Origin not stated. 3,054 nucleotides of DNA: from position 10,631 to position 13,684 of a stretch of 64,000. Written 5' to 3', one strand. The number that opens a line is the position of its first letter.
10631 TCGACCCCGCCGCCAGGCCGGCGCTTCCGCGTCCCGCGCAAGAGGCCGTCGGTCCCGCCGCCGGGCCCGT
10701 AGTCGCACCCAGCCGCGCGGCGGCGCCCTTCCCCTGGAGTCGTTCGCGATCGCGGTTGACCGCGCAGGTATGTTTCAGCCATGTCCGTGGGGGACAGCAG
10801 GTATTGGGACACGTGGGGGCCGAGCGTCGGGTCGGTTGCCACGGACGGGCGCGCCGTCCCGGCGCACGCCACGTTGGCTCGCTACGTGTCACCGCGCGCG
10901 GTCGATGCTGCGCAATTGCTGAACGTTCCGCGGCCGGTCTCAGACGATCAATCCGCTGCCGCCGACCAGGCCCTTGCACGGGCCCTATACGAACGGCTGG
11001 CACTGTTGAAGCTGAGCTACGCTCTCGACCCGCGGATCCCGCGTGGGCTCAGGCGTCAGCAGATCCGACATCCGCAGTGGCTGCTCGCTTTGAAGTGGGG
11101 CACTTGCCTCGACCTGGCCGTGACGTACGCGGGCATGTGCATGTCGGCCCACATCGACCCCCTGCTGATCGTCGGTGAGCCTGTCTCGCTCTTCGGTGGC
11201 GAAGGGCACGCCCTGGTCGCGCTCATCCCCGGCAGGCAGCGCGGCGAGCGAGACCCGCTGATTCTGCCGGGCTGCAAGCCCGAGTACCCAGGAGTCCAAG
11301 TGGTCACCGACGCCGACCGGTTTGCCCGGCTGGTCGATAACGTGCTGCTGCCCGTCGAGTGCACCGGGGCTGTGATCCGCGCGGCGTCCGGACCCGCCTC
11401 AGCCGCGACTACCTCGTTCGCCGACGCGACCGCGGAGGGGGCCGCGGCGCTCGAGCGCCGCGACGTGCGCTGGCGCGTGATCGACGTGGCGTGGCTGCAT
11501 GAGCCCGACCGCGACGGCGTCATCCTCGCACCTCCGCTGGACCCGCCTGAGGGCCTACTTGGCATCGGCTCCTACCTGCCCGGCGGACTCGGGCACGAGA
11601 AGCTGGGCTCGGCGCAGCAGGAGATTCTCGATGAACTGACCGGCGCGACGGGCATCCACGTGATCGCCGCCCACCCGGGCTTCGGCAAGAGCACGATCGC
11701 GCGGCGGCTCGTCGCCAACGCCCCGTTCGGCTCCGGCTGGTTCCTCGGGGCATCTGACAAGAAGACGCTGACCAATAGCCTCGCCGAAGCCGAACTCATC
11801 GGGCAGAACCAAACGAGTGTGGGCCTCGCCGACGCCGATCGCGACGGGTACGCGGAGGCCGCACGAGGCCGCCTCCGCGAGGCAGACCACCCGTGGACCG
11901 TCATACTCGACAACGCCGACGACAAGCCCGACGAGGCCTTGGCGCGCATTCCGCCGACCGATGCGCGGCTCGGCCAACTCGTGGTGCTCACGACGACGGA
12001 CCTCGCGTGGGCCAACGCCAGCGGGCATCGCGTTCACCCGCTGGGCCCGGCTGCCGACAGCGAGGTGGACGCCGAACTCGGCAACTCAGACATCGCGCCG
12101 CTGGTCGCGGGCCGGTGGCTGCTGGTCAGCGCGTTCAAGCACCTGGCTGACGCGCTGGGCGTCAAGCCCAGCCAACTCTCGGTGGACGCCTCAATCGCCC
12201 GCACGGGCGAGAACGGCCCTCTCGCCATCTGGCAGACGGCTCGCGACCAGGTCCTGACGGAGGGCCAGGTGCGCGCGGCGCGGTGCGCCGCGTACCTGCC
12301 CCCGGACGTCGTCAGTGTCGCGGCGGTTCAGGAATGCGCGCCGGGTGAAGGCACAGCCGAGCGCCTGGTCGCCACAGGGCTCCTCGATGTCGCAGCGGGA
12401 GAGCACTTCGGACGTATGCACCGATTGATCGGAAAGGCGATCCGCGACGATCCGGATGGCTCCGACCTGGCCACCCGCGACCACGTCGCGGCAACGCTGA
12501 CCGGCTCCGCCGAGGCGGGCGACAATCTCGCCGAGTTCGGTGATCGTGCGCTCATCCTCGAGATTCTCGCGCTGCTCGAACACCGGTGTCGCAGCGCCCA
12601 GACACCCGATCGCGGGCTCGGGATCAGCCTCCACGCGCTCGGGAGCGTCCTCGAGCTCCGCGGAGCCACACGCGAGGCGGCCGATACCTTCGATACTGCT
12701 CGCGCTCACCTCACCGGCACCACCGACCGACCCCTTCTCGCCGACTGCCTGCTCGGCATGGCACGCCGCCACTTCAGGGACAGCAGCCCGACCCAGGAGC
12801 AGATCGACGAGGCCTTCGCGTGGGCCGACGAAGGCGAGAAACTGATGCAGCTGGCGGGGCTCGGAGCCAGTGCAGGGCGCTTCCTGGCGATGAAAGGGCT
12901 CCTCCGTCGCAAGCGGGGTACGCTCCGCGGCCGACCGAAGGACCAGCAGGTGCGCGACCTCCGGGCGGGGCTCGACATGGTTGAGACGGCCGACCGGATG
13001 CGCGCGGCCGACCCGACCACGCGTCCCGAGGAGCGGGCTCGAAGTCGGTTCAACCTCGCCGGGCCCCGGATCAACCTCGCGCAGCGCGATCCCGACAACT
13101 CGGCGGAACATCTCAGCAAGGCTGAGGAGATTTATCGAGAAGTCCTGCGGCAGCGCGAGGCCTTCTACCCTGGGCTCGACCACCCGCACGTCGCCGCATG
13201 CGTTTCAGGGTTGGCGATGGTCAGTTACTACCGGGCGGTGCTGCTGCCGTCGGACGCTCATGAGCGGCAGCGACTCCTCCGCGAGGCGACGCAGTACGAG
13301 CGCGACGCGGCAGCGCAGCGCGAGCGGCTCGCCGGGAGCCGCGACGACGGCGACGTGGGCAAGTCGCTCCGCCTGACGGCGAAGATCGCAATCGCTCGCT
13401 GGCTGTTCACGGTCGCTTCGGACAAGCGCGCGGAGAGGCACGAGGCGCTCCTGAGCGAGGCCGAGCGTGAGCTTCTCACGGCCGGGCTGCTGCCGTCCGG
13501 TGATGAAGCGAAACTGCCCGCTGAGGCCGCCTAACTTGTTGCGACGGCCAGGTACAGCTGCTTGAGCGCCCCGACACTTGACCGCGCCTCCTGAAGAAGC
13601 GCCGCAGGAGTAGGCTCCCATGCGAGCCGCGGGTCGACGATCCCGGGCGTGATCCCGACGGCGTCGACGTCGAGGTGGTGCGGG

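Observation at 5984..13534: TerY-P-type vWA/PP2C/kinase triad extended by a DUF4407-like membrane protein and a transglutaminase-STAND-TPR NTPase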

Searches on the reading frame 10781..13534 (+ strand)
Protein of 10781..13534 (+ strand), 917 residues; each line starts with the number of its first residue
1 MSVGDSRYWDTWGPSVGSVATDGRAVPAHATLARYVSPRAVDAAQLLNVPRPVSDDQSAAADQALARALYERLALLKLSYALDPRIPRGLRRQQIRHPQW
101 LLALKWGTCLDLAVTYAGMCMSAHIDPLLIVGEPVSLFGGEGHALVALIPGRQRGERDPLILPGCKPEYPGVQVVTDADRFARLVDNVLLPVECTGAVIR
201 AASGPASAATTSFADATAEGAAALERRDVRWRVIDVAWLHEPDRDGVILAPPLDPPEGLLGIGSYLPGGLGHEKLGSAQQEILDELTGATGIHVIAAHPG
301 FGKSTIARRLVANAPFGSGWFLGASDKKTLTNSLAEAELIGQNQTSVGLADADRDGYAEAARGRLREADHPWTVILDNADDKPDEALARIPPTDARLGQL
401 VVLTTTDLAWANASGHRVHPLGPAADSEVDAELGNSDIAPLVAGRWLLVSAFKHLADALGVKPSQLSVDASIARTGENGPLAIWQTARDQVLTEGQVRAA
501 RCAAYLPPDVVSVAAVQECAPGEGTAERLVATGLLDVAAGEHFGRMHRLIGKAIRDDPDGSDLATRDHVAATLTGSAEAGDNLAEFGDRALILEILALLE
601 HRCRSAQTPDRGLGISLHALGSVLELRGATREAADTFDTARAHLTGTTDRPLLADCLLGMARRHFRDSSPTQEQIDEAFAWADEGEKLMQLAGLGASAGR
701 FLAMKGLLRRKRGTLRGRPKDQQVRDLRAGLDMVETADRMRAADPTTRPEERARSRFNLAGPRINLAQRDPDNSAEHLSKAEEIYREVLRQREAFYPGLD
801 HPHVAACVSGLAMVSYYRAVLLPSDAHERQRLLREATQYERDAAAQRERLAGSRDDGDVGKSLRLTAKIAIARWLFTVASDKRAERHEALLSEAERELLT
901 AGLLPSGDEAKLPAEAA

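Call 8: search_protein_families(library=pfam, proteins=[window:10781-13534:+], max_evalue=0.1)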
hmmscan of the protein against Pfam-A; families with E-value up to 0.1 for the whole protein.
window:10781-13534:+ (917 aa): 2 families
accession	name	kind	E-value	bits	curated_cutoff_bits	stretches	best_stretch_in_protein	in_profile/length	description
PF13424.12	TPR_12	-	0.0069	17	30.1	0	616-665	5-56/77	Tetratricopeptide repeat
PF00158.32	Sigma54_activat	-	0.096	12.8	20.2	0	294-363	26-94/168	Sigma-54 interaction domain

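Call 9: search_protein_families(library=padloc, proteins=[window:10781-13534:+], max_evalue=0.1)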
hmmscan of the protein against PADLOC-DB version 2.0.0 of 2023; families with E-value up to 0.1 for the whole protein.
window:10781-13534:+ (917 aa): 0 families

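Call 13: search_protein_families(library=ncbifam, proteins=[window:10781-13534:+], max_evalue=0.1)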
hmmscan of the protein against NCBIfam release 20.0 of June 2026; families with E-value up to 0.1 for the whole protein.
window:10781-13534:+ (917 aa): 1 family
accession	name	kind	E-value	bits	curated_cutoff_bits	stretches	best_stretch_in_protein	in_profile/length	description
NF058533.1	antiphage_ProA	equivalog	4.1e-07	27.8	1500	1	63-132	159-227/1903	anti-phage protein ProA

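Call 14: find_homologous_proteins(query=window:10781-13531:+)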
Query window:10781-13531:+ (917 aa): 14 proteins with E <= 0.001 among 8000 candidates.
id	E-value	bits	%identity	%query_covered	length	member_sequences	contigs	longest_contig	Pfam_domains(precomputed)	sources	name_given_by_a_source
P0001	0.0e+0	1802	100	89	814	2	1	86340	-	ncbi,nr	ncbi:MAG: hypothetical protein JHD16_00835 [Solirubrobacteraceae bacterium]|nr:hypothetical protein 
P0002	6.2e-227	774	48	98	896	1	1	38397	-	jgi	jgi:hypothetical protein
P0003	1.8e-184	634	44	98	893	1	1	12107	-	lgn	-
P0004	9.2e-141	489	39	96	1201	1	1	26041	PF27209.1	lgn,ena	-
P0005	9.0e-137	476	38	95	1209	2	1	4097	PF27209.1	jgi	-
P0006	2.3e-134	468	37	96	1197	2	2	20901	PF27209.1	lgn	-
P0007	4.1e-134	467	37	95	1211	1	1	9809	PF27209.1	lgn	-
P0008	4.9e-130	453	37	93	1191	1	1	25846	PF27209.1,PF25199.2,PF20720.4,PF13191.13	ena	-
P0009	9.6e-125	436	37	94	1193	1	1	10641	PF27209.1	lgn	-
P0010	5.6e-123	430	38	90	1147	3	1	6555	PF27209.1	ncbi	ncbi:MAG TPA: hypothetical protein VID70_01860 [Solirubrobacteraceae bacterium]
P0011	2.2e-116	408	37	95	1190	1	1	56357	PF27209.1,PF25199.2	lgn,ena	-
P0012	3.4e-113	398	35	92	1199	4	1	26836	PF27209.1,PF25199.2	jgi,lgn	jgi:hypothetical protein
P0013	1.3e-110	389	36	95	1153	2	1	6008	PF27209.1,PF25199.2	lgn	-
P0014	9.0e-108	380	35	98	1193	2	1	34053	PF27209.1,PF13401.13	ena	-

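Call 15: find_encoding_contigs(protein=P0002, flank=10000, max_places=3)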
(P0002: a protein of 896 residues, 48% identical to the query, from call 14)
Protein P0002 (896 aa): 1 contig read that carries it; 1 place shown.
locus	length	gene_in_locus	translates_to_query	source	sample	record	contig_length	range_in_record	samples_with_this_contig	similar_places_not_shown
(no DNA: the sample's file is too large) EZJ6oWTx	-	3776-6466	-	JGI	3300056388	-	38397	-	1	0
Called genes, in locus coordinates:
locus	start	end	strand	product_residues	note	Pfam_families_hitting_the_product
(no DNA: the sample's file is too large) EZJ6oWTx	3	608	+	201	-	?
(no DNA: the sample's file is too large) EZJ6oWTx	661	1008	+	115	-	PF02416:TatA_B_E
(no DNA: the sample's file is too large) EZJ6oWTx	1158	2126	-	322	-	PF00149:Metallophos (weak)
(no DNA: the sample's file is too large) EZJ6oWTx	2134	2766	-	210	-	-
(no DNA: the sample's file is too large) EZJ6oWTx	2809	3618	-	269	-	-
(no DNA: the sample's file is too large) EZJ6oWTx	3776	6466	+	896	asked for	-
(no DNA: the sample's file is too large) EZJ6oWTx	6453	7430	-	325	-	PF27209:Rv3785_N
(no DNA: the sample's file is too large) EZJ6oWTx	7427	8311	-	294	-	-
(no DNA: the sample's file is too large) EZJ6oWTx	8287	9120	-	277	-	PF02578:Cu-oxidase_4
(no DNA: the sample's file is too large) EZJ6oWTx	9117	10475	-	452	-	PF08245:Mur_ligase_M, PF02875:Mur_ligase_C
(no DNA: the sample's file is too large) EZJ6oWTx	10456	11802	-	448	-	PF26299:MurL_N, PF26298:MurL_epimerase_C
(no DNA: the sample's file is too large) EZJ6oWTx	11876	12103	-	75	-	-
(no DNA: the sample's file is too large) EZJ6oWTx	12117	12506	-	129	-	PF00188:CAP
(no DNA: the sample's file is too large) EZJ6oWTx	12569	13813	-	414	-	PF02534:T4SS-DNA_transf (faint), PF10412:TrwB_AAD_bind, PF12696:TraG-D_C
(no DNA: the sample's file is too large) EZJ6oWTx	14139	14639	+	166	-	PF00583:Acetyltransf_1, PF13673:Acetyltransf_10 (weak), PF13508:Acetyltransf_7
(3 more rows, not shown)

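Call 16: find_encoding_contigs(protein=P0003, flank=10000, max_places=3)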
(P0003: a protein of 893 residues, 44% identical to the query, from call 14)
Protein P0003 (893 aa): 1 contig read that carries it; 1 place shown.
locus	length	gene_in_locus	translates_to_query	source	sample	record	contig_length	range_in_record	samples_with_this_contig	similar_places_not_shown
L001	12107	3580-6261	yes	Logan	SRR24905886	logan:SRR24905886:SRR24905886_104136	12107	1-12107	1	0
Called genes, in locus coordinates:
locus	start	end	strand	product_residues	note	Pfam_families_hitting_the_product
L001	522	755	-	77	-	-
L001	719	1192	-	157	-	PF00188:CAP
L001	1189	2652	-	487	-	PF02534:T4SS-DNA_transf (faint), PF10412:TrwB_AAD_bind (weak), PF12696:TraG-D_C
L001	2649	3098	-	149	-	-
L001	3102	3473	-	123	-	-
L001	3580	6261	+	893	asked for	-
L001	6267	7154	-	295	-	-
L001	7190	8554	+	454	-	-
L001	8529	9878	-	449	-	PF14362:DUF4407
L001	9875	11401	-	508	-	PF01636:APH (weak)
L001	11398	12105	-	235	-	?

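Call 17: find_encoding_contigs(protein=P0004, flank=10000, max_places=3)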
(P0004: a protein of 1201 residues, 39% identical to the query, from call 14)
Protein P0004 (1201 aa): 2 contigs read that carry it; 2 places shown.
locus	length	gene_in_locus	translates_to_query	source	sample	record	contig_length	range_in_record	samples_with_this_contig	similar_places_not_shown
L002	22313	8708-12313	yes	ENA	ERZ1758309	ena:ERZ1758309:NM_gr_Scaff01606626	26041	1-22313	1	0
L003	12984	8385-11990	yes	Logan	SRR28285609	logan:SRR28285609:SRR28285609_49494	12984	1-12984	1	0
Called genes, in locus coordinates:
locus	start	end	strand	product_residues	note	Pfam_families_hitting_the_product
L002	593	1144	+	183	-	-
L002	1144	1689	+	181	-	-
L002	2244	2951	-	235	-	-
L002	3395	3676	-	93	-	-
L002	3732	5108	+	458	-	PF26299:MurL_N, PF26298:MurL_epimerase_C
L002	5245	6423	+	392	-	PF08245:Mur_ligase_M, PF02875:Mur_ligase_C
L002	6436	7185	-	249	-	-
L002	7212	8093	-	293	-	-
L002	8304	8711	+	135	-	-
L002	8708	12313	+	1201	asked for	PF27209:Rv3785_N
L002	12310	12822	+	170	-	PF00583:Acetyltransf_1, PF13673:Acetyltransf_10, PF13508:Acetyltransf_7, PF08445:FR47 (weak)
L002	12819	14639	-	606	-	PF22645:GKRP_SIS_N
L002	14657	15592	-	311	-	PF00144:Beta-lactamase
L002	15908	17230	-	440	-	-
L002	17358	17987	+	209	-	PF04471:Mrr_cat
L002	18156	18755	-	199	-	-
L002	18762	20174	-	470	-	PF01436:NHL (faint), PF25021:TEN_NHL (weak)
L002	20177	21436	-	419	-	PF24684:Vgb_lyase (faint), PF25021:TEN_NHL (faint), PF01436:NHL (faint)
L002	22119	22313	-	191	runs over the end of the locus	PF16861:Carbam_trans_C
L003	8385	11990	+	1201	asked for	PF27209:Rv3785_N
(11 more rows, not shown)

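Call 44: search_solved_structures(query=A3, max_evalue=1)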
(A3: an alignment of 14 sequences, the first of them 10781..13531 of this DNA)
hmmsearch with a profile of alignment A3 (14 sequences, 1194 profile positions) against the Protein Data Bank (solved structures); distinct sequences matched with E-value up to 1: 17.
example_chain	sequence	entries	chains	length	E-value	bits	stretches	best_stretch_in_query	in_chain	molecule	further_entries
6c2u_A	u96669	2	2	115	0.0025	18.6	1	258-289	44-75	phosphate-loop protein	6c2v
5exp_A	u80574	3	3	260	0.17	12.4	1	253-338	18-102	Transcriptional regulator FleQ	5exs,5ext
5exx_A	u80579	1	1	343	0.18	12.4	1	253-337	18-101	Transcriptional regulator FleQ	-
1kag_A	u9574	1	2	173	0.21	12.1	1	271-291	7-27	Shikimate kinase I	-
7ejw_C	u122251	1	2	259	0.22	12.1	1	253-338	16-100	Transcriptional regulator FleQ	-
6jdl_A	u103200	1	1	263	0.23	12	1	253-338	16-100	Nitrogen assimilation regulatory protein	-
6j7e_A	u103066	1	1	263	0.23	12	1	253-338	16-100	Nitrogen assimilation regulatory protein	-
6jdi_A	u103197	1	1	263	0.23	12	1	253-338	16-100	Nitrogen assimilation regulatory protein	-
6ut3_A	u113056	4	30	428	0.25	11.9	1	261-292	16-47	GTPase subunit of restriction endonuclease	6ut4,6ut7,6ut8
8pb9_D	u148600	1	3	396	0.31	11.6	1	253-337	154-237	Transcriptional regulator FleQ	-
8p53_C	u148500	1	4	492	0.32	11.6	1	253-337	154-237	Transcriptional regulator FleQ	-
6s2p_N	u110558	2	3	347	0.37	11.3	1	257-405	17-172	NRC1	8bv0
6ut5_A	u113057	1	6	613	0.37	11.3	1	261-292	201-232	GTPase subunit of restriction endonuclease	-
4loa_A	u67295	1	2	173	0.58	10.7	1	271-291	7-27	De-novo design amidase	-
6iy8_A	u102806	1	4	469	0.61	10.6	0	249-339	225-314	Positive regulator CapR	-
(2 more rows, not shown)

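Call 58: search_protein_families(library=phrogs, proteins=[window:10781-13534:+], max_evalue=0.01)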
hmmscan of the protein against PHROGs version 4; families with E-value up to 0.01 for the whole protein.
window:10781-13534:+ (917 aa): 0 families

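Call 62: predict_structure(alignment_id=A3)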
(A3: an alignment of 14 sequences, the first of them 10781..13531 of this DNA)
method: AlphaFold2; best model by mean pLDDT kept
length: 917 residues; sequences in the alignment: 14
mean_pLDDT: 85.1   pTM: 0.85
mean pLDDT of the five models: 85.1, 83.4, 80.7, 80.4, 78.4
residues with pLDDT >= 90: 450; 70-90: 352; 50-70: 83; < 50: 32
segments of 3 or more residues with pLDDT < 50: 1-5, 203-207, 853-855, 901-917
pLDDT, mean of each block of 10 residues (from residue 1): 56 69 76 92 85 68 93 90 58 83 88 95 92 70 87 75 90 91 85 86 52 92 86 93 85 85 80 84 94 94 92 88 89 90 84 88 89 92 81 92 89 84 92 89 93 94 89 85 94 91 91 87 84 84 88 83 78 88 88 93 91 94 92 96 92 96 89 95 96 88 96 88 95 95 86 94 93 95 97 79 89 94 87 94 84 60 85 71 58 57 43 32
secondary structure, 60 per line:
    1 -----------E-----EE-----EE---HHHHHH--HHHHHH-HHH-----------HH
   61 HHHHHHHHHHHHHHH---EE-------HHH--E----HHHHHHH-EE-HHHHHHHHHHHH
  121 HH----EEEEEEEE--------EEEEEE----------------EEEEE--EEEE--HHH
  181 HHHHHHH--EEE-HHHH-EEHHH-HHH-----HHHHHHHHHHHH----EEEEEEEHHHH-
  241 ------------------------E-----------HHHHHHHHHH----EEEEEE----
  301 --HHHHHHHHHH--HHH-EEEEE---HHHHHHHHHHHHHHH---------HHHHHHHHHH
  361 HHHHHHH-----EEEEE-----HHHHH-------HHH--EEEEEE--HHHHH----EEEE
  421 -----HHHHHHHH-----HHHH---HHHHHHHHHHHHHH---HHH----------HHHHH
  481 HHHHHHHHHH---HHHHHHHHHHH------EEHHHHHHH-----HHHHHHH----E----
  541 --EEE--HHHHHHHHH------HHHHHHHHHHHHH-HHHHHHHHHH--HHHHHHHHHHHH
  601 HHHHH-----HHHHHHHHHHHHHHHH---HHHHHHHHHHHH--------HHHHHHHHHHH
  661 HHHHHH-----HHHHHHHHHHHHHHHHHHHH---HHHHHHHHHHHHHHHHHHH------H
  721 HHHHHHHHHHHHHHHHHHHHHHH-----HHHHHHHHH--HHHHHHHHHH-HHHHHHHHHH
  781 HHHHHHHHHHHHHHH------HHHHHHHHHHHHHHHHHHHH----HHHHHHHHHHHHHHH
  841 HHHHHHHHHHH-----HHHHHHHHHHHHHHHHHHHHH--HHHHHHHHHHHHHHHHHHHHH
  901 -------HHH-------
elements in order (helices of 4 or more, strands of 3 or more residues): H30-35 H38-43 H59-75 H98-104 H109-122 E127-134 E143-148 E165-169 E172-175 H178-187 E190-192 H194-197 H213-224 E229-235 H236-239 H277-286 E291-296 H303-312 E319-323 H327-341 H351-367 E373-377 H383-387 E400-405 H408-412 E417-420 H426-433 H439-442 H446-459 H476-490 H494-504 H513-519 H525-531 E543-545 H548-556 H563-575 H577-586 H589-605 H611-626 H630-641 H650-666 H672-691 H695-713 H720-743 H749-757 H760-769 H771-795 H802-821 H826-851 H857-877 H880-900

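Call 65: fold_search(model_id=the predicted structure, library=pdb)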
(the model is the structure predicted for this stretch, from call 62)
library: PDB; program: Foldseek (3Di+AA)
matches with E <= 10: 1362; with E <= 0.001: 55
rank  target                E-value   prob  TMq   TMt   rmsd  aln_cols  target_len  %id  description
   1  6mfv_A                4.6e-13  1.00  0.36  0.47   9.7       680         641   13  Crystal structure of the Signal Transduction ATPase with Numerous Domains (STAND) protein with a tetratricopeptide rep (released 2019-02-20)
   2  1z6t_B                9.2e-09  1.00  0.30  0.44   8.7       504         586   14  Structure of the apoptotic protease-activating factor 1 bound to ADP (released 2005-04-19)
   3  1z6t_A                2.3e-08  1.00  0.31  0.45   9.9       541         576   16  Structure of the apoptotic protease-activating factor 1 bound to ADP (released 2005-04-19)
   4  8dgc_B                8.0e-08  1.00  0.14  0.08  26.0       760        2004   14  Avs3 bound to phage PhiV-1 terminase (released 2022-08-03)
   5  8dgc_A                1.2e-07  1.00  0.14  0.08  26.2       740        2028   14  Avs3 bound to phage PhiV-1 terminase (released 2022-08-03)
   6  9zjs_B                5.2e-07  1.00  0.20  0.18  16.6       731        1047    9  Human sterile alpha motif domain-containing protein 9 (SAMD9), asymmetric dimer "shell" shape (released 2026-02-25)
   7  8bob_C                2.8e-06  1.00  0.26  0.51   8.0       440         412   14  Structural basis for negative regulation of the maltose system (released 2023-10-18)
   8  4m9s_A                5.3e-06  1.00  0.17  0.27  16.2       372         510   14  crystal structure of CED-4 bound CED-3 fragment (released 2013-10-23)
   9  5a7d_H                6.8e-05  1.00  0.23  0.52   8.4       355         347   17  Tetrameric assembly of LGN with Inscuteable (released 2016-08-03)
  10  8xuo_A                1.0e-04  1.00  0.25  0.30  11.9       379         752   16  Cryo-EM structure of tomato NRC2 dimer (released 2024-05-22)
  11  9h2l_A                1.0e-04  1.00  0.15  0.17  16.9       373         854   16  Cryo-EM structure of an octameric G10-resistosome from wheat (released 2025-09-24)
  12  3sf4_C                1.2e-04  1.00  0.24  0.54   7.7       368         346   14  Crystal structure of the complex between the conserved cell polarity proteins Inscuteable and LGN (released 2011-11-23)
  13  9ria_B                1.2e-04  1.00  0.18  0.19  20.0       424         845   14  Cryo-EM structure of tomato NRC3-AVRcap1b complex (released 2025-07-23)
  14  3sf4_B                1.6e-04  1.00  0.25  0.56   7.5       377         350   15  Crystal structure of the complex between the conserved cell polarity proteins Inscuteable and LGN (released 2011-11-23)
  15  7ai4_A                1.6e-04  1.00  0.19  0.56   6.9       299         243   16  Crystal structure of the KLC1-TPR domain truncated from its nonTPR region ([A1-B6]-Delta-nonTPR fragment) (released 2021-10-06)
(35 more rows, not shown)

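Call 81: find_encoding_contigs(protein=P0011, flank=10000, max_places=1)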
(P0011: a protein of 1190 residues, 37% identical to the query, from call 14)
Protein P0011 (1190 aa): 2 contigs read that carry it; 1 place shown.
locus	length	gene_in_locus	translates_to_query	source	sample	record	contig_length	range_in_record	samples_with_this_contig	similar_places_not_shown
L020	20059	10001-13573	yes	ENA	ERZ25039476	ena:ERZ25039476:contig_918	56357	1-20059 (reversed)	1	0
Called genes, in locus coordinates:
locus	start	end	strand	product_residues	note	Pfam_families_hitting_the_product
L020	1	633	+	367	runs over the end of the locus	-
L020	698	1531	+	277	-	-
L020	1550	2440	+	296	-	-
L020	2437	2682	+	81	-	-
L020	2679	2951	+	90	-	-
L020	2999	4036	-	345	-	PF01266:DAO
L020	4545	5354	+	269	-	PF07478:Dala_Dala_lig_C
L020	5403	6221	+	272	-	PF01177:Asp_Glu_race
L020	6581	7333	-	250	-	-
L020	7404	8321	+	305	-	-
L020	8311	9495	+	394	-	PF07992:Pyr_redox_2 (faint), PF00070:Pyr_redox (faint), PF00890:FAD_binding_2 (weak), PF01266:DAO, PF13450:NAD_binding_8 (weak)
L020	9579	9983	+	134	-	-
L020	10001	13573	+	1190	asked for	PF25199:nSTAND_NTPase5 (faint), PF27209:Rv3785_N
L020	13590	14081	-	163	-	PF00583:Acetyltransf_1, PF13673:Acetyltransf_10, PF13508:Acetyltransf_7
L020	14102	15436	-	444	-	PF08245:Mur_ligase_M, PF02875:Mur_ligase_C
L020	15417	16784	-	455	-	PF26299:MurL_N, PF26298:MurL_epimerase_C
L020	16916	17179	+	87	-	-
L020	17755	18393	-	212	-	-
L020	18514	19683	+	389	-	-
